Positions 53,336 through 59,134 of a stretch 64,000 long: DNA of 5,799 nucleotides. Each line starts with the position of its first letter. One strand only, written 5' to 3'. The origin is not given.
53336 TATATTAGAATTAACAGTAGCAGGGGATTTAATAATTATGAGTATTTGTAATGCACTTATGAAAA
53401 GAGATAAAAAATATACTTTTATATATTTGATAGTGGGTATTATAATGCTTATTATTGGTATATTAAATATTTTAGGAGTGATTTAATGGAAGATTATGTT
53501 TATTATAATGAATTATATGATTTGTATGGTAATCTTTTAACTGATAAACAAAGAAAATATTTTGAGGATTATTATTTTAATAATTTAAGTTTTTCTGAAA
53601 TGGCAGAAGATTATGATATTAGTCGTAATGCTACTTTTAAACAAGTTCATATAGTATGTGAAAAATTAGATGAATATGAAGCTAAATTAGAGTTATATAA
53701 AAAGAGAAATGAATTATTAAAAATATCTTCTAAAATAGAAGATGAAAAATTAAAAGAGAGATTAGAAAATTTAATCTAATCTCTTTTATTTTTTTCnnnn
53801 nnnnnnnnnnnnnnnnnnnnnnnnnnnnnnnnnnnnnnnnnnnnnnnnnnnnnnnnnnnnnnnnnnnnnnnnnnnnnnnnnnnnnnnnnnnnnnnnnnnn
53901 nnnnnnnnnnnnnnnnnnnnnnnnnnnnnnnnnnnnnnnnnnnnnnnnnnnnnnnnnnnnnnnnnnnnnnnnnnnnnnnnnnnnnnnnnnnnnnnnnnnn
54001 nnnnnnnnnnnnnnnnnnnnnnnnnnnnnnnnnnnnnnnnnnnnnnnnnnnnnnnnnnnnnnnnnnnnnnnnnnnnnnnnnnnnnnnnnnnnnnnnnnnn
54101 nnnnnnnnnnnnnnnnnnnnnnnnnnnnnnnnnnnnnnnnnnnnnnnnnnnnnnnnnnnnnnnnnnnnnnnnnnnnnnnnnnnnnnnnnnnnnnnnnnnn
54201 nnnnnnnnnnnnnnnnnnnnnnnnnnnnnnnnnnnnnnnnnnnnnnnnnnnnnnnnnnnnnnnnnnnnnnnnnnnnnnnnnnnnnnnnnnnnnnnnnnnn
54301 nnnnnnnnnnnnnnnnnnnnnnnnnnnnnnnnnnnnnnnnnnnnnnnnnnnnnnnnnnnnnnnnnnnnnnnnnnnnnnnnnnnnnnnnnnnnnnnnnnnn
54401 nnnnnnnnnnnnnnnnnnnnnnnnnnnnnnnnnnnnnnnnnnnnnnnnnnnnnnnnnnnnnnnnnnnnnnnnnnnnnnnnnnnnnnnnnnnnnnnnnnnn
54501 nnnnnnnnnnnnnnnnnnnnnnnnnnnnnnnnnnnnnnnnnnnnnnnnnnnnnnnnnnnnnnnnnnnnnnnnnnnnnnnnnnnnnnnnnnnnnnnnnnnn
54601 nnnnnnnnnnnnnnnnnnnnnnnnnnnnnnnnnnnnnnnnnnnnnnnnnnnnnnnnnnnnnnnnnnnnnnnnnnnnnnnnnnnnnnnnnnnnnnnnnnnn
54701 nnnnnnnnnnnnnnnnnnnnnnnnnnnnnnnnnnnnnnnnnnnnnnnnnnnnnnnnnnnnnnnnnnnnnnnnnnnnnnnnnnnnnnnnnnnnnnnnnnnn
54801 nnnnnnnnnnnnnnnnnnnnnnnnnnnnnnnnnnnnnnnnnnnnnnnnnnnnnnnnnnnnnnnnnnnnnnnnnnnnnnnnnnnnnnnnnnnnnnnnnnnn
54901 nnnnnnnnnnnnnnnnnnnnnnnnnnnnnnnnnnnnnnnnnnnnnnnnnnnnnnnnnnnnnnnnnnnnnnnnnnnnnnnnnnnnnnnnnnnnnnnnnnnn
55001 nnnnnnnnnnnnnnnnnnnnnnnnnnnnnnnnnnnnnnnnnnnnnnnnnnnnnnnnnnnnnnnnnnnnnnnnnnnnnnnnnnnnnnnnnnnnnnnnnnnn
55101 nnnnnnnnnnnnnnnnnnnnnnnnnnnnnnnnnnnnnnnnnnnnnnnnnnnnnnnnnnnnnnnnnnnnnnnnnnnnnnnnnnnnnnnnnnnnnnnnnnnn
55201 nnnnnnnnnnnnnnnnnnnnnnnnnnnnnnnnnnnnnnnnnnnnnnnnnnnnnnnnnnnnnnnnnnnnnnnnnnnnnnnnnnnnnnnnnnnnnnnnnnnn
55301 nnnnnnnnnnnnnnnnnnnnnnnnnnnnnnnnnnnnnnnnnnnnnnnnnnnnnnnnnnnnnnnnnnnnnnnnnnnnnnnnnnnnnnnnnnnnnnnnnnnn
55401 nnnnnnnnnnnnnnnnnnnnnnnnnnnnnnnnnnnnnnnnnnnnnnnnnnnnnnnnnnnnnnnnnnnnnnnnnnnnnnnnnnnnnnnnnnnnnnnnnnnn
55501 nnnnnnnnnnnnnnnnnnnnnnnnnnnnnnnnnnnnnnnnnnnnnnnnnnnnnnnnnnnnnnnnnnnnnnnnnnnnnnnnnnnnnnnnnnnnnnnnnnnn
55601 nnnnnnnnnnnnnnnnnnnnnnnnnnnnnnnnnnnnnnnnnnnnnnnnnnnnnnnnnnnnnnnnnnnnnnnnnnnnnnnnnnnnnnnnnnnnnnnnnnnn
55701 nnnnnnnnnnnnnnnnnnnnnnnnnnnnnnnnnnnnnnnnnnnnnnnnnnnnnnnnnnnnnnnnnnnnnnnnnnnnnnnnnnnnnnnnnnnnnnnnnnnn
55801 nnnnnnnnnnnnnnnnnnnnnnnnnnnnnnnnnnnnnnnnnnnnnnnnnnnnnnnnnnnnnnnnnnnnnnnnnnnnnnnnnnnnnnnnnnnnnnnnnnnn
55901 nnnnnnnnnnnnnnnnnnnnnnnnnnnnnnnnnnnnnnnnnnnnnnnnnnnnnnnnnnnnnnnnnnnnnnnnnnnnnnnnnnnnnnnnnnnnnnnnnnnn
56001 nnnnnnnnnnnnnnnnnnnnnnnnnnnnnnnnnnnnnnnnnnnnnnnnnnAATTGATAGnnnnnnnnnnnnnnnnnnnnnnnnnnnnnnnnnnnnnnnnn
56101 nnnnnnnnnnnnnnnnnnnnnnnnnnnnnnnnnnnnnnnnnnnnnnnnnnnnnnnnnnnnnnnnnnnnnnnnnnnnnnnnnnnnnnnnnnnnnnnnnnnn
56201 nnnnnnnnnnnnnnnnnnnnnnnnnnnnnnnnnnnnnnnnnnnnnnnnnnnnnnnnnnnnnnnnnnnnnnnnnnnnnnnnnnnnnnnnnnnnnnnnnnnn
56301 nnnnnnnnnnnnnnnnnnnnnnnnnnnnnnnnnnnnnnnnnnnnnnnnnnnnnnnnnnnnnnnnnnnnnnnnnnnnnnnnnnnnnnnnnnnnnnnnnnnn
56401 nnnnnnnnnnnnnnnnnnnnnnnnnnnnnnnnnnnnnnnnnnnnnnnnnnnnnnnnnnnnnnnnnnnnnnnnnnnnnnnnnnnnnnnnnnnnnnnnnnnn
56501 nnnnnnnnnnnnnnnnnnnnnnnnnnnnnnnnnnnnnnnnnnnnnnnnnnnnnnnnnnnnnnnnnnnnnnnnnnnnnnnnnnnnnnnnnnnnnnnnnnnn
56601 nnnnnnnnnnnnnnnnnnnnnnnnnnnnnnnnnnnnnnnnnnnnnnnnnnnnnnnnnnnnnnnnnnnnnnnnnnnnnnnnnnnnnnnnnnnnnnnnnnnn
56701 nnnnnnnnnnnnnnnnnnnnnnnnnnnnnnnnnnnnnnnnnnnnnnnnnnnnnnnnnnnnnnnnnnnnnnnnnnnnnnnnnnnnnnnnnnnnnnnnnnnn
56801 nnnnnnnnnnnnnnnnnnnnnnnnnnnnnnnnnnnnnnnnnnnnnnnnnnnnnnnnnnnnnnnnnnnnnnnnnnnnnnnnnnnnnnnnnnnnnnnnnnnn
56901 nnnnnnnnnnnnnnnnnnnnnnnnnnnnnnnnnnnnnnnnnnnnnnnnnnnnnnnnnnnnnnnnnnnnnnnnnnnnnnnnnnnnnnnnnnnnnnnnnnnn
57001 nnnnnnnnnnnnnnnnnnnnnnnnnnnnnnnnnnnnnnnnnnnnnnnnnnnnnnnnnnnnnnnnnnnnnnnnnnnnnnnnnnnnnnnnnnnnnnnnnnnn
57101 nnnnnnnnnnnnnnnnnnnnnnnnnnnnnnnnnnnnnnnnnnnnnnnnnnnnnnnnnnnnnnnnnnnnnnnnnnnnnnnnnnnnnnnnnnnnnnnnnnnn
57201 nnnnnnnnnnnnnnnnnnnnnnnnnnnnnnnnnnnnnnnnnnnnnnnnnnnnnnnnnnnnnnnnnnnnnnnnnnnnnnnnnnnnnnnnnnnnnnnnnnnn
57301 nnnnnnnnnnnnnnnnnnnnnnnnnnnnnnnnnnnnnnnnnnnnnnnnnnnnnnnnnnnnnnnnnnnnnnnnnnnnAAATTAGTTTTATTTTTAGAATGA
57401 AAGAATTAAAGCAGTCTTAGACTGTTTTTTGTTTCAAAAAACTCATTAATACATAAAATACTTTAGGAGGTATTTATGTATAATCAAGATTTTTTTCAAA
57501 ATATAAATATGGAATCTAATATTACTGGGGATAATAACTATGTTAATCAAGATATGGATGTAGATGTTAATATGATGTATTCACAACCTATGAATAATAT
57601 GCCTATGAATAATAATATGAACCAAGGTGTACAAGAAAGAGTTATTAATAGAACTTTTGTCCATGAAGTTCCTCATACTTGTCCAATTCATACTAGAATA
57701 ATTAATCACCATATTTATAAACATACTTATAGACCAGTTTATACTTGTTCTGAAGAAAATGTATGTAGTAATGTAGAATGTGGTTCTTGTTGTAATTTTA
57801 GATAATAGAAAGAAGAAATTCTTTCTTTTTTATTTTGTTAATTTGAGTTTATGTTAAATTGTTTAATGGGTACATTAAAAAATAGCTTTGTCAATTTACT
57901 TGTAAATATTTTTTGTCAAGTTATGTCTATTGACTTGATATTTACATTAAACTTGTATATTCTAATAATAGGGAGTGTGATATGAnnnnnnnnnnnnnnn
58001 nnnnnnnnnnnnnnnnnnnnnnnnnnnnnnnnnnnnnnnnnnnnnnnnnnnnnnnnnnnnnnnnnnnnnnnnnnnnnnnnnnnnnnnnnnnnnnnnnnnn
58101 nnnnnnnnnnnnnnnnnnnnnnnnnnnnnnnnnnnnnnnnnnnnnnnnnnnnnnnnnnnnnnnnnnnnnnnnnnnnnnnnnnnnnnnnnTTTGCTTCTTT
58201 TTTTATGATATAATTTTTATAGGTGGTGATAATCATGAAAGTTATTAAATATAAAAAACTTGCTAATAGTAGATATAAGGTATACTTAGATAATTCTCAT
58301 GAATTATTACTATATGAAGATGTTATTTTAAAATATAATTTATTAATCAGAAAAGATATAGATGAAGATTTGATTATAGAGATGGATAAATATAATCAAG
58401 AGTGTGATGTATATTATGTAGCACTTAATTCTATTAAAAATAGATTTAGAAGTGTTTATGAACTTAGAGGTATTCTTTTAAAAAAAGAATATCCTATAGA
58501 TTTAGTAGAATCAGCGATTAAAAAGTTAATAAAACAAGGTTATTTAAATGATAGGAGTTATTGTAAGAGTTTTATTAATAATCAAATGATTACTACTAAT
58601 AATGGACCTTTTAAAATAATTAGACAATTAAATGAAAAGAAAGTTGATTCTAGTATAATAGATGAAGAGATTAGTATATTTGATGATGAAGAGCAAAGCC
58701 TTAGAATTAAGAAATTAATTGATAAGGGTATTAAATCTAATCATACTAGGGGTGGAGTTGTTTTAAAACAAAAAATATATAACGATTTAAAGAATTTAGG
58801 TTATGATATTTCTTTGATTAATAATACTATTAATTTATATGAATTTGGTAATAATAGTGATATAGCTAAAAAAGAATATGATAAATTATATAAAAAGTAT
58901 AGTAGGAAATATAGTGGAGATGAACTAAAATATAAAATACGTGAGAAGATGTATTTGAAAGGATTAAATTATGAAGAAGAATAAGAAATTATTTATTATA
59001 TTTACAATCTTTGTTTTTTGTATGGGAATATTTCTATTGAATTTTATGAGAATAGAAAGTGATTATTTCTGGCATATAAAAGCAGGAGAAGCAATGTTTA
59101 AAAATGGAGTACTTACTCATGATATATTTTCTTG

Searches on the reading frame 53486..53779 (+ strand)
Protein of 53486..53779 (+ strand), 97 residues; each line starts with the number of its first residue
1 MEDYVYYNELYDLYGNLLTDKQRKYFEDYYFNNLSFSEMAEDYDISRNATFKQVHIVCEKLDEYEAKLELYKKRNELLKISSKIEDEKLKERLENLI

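Call 5: search_protein_families(library=pfam, proteins=[window:53486-53779:+], max_evalue=0.01)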
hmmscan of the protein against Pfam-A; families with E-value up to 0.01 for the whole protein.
window:53486-53779:+ (97 aa): 2 families
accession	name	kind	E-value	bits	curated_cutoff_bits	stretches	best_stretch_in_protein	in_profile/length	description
PF04297.20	UPF0122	-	6.9e-24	84.5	22.7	1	2-92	2-92/101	Putative helix-turn-helix protein, YlxM / p13 like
PF04545.22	Sigma70_r4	-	0.00032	20.6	24.1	1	18-48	5-35/50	Sigma-70, region 4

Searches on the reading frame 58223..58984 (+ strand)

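Call 5: search_protein_families(library=pfam, proteins=[window:58223-58984:+], max_evalue=0.01)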
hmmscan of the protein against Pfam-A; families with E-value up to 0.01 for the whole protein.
window:58223-58984:+ (253 aa): 2 families
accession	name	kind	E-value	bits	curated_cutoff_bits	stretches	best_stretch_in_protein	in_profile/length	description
PF02631.22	RecX_HTH2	-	1.8e-07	31.7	26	1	109-148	1-40/42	RecX, second three-helix domain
PF21982.2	RecX_HTH1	-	2.3e-05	24.7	26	1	66-102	4-40/40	RecX, first three-helix domain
